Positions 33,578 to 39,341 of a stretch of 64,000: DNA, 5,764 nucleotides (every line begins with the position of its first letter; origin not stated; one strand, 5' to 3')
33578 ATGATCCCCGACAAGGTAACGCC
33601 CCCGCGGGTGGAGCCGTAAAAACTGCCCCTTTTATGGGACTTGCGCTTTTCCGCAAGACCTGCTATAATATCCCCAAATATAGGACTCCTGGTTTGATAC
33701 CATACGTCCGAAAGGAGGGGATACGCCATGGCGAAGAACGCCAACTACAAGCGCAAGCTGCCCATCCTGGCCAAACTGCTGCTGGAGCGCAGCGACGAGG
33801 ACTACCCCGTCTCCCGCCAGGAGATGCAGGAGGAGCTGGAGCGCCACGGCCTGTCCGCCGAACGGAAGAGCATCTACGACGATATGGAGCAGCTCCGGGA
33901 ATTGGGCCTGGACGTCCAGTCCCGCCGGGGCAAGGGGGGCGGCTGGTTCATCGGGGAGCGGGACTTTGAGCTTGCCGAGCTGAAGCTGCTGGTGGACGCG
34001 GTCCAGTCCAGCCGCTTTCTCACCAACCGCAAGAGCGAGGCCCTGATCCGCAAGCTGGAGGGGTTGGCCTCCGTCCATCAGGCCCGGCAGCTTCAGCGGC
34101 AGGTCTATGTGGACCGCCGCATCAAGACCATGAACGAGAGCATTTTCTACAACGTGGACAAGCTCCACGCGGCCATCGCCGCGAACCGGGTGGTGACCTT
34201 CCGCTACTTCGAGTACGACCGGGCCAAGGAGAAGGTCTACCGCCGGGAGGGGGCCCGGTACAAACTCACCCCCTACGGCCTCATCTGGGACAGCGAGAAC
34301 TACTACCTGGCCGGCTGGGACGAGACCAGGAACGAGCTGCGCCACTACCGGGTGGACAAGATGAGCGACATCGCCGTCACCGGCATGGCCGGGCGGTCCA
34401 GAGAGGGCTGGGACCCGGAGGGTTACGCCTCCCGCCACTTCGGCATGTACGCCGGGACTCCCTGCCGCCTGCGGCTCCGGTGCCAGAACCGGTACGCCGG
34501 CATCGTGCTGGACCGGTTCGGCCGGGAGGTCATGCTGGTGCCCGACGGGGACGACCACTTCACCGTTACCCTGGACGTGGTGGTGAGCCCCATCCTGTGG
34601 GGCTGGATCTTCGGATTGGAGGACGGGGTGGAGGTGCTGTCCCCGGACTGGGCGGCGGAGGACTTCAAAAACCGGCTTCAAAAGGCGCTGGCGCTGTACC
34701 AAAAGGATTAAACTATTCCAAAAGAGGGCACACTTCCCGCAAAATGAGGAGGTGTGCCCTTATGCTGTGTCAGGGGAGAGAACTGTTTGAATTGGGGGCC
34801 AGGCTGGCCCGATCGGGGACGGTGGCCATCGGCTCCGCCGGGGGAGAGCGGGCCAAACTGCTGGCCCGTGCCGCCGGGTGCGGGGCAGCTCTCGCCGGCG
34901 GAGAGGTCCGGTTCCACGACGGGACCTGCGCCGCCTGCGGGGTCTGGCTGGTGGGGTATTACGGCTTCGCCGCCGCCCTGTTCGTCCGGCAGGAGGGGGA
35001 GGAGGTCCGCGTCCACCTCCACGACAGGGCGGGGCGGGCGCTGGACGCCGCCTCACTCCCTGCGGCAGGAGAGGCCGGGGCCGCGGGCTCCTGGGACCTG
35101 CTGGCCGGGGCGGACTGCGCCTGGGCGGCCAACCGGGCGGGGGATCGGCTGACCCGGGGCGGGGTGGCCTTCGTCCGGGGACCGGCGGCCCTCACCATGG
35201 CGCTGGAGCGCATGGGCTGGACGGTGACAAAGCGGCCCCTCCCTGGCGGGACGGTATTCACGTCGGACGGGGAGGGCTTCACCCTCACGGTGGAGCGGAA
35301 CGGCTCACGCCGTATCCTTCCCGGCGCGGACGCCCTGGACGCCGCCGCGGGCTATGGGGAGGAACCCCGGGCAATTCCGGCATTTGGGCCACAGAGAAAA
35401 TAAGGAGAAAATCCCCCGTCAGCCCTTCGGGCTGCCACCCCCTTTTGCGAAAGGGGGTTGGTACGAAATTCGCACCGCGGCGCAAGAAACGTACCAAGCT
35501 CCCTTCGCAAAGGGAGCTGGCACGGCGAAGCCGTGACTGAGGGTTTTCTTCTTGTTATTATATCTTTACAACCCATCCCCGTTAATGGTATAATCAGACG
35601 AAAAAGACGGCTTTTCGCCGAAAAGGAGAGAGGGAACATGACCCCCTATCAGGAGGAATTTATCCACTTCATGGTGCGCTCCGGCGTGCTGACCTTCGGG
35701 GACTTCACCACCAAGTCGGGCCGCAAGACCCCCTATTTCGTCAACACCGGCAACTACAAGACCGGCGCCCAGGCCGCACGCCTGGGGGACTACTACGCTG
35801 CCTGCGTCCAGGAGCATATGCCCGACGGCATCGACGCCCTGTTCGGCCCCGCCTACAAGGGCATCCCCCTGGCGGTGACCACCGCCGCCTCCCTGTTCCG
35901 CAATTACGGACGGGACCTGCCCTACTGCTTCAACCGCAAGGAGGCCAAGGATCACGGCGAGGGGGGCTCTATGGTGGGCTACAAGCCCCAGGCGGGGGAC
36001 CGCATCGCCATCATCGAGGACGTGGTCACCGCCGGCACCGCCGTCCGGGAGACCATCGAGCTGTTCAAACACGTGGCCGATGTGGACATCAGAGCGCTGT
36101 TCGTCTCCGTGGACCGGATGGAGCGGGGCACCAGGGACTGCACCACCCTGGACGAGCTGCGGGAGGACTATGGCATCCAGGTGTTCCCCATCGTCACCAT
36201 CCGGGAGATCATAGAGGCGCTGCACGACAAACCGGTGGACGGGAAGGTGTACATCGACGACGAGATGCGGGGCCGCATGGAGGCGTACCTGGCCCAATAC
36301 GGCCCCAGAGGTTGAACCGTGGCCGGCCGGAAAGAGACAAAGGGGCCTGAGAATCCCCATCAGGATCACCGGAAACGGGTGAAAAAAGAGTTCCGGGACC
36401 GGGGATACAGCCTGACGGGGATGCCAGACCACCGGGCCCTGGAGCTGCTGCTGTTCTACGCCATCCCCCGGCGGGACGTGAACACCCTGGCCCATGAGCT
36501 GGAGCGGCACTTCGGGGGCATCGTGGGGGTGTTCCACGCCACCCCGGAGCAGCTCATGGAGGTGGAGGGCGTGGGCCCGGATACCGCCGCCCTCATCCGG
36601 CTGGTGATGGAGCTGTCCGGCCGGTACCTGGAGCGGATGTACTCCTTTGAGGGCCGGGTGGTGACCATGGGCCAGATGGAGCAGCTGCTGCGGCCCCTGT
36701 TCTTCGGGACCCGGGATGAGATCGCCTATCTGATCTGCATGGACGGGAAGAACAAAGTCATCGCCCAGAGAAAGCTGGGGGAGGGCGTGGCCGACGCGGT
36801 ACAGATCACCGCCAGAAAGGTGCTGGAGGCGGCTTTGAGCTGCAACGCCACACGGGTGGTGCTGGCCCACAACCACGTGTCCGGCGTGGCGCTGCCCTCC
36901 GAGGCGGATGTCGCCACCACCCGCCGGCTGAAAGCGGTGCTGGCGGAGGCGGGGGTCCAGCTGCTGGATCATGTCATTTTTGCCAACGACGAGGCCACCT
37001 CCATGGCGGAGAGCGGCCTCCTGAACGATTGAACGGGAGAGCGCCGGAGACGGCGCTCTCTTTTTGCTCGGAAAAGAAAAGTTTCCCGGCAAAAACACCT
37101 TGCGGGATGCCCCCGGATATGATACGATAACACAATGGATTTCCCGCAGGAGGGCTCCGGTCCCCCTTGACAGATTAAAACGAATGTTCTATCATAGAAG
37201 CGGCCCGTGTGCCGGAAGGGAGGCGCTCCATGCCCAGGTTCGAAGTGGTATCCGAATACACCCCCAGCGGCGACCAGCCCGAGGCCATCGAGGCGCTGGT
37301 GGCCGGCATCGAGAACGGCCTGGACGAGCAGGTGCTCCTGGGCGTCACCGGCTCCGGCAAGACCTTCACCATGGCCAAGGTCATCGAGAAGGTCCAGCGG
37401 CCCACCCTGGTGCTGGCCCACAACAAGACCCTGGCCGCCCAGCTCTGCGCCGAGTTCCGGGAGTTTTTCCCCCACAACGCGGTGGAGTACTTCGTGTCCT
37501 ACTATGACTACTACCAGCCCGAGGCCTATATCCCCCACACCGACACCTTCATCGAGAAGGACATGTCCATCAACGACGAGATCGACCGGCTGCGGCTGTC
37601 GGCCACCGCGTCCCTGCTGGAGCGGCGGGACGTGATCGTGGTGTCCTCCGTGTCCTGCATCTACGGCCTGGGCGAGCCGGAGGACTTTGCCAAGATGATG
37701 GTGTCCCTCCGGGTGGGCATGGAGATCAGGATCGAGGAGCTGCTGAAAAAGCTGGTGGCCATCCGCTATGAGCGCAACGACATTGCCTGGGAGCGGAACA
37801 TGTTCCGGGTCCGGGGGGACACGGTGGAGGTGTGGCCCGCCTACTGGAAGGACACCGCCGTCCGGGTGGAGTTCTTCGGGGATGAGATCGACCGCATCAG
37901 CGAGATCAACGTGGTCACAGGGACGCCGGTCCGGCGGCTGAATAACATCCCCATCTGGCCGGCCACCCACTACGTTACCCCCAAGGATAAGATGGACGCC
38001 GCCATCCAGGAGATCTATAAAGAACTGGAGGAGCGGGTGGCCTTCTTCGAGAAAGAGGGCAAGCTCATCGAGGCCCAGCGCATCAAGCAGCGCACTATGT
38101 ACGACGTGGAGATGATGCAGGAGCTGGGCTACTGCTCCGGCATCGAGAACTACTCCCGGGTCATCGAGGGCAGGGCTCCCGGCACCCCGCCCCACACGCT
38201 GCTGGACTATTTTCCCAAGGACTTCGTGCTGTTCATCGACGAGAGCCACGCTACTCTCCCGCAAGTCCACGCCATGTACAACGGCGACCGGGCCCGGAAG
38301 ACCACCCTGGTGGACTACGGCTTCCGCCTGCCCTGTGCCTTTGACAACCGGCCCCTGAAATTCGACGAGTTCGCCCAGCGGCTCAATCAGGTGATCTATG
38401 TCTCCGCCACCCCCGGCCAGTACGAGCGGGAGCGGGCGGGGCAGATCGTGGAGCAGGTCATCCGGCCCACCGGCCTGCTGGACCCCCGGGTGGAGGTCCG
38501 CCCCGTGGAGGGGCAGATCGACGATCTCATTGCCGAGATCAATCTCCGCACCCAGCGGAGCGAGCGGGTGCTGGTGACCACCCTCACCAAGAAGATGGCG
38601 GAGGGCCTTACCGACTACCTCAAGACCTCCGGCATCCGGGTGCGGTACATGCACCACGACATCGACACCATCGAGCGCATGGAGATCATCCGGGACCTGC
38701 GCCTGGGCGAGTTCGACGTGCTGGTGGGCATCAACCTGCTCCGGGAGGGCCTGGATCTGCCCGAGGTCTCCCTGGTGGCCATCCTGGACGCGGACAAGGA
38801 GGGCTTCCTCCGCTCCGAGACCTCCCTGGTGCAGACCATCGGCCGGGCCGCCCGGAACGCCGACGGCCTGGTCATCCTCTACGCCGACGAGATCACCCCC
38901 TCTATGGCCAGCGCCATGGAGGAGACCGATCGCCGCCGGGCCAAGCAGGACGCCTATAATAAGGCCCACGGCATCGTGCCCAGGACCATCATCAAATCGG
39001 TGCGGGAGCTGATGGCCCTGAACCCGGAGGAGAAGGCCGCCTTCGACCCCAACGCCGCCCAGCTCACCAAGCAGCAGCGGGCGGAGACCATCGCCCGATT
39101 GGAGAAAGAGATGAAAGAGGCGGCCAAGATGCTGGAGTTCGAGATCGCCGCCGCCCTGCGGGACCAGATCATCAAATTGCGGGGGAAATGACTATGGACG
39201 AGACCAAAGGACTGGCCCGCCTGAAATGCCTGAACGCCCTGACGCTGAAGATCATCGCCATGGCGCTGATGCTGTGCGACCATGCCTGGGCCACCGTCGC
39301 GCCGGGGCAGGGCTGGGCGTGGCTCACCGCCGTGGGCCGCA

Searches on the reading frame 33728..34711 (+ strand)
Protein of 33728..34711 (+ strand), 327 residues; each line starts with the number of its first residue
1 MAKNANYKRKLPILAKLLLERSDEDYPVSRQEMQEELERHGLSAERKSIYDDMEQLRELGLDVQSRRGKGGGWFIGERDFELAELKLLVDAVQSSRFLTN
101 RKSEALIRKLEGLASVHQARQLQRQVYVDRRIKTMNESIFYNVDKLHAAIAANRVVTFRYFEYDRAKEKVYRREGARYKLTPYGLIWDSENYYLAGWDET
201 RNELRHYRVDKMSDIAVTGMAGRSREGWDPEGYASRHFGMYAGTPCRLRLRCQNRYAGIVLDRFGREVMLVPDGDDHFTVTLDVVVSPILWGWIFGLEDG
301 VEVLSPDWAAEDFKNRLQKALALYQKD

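Call 77: search_protein_families(library=pfam, proteins=[window:33728-34711:+], max_evalue=0.000001)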
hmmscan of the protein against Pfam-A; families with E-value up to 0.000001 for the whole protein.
window:33728-34711:+ (327 aa): 2 families
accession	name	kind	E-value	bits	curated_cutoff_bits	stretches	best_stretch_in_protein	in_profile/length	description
PF13280.12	WYL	-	1.2e-13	51.3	21.8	1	143-216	3-69/70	WYL domain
PF25583.1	WCX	-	3.4e-09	37.4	23.9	1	245-321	2-76/76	WCX domain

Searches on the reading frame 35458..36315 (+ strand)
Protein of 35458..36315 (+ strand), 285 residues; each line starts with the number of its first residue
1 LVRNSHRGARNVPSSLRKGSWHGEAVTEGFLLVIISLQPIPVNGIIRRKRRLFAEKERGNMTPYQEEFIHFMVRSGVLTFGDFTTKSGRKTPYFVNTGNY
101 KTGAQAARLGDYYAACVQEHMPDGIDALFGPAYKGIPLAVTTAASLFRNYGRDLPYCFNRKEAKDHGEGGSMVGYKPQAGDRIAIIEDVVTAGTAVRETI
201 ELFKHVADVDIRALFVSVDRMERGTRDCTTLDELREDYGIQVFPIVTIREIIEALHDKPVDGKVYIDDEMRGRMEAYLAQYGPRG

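Call 77: search_protein_families(library=pfam, proteins=[window:35458-36315:+], max_evalue=0.000001)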
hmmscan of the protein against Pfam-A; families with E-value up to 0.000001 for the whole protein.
window:35458-36315:+ (285 aa): 1 family
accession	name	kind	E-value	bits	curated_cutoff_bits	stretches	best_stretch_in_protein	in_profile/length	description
PF00156.33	Pribosyltran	-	7.1e-10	38.9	26.3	1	100-227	5-133/158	Phosphoribosyl transferase domain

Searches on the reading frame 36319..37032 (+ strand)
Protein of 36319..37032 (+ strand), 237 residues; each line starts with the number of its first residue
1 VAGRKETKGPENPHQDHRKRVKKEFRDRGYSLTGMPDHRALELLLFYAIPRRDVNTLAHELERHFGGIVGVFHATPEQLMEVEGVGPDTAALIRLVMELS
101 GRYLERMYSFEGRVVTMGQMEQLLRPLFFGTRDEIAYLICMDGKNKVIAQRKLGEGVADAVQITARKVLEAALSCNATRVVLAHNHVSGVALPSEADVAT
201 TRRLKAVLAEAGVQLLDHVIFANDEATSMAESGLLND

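Call 77: search_protein_families(library=pfam, proteins=[window:36319-37032:+], max_evalue=0.000001)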
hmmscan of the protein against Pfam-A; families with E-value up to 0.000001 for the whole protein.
window:36319-37032:+ (237 aa): 1 family
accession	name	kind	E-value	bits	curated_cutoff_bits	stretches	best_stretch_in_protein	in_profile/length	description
PF04002.20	RadC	-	3e-31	108.3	22.1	1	120-234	7-121/121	RadC-like JAB domain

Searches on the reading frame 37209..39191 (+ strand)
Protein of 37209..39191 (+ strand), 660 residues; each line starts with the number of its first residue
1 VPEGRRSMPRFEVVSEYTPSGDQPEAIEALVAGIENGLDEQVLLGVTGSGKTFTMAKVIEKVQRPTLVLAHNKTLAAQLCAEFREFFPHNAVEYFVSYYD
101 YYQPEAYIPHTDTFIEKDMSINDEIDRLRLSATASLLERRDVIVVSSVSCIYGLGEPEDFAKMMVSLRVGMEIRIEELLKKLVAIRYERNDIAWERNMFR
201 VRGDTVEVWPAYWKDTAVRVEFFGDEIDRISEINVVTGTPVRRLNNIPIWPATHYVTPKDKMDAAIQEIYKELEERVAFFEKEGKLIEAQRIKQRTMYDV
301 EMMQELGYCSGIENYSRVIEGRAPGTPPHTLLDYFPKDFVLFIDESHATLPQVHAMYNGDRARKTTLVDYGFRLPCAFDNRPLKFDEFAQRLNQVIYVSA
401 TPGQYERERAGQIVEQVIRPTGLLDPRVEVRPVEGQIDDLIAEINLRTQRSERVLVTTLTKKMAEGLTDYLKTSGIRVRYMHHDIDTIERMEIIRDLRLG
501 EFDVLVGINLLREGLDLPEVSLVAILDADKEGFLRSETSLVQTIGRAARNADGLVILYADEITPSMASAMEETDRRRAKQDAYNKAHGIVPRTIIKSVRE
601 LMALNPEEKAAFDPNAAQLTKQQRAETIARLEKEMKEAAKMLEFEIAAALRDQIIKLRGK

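Call 77: search_protein_families(library=pfam, proteins=[window:37209-39191:+], max_evalue=0.000001)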
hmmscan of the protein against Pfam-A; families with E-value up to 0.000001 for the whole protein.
window:37209-39191:+ (660 aa): 5 families
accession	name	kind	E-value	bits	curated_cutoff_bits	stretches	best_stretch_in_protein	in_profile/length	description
PF17757.6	UvrB_inter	-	5.6e-33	113.4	22.9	1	165-255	1-91/91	UvrB interaction domain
PF12344.14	UvrB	-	5.6e-22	77.8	27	1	557-599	1-43/43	Ultra-violet resistance protein B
PF00271.37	Helicase_C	-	1.9e-21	76.8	23.5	1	438-550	4-109/110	Helicase conserved C-terminal domain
PF04851.21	ResIII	-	1.1e-12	48.6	22.5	1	20-91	5-81/164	Type III restriction enzyme, res subunit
PF02151.25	UVR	-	1.6e-08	34.4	21.5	1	627-658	3-34/36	UvrB/uvrC motif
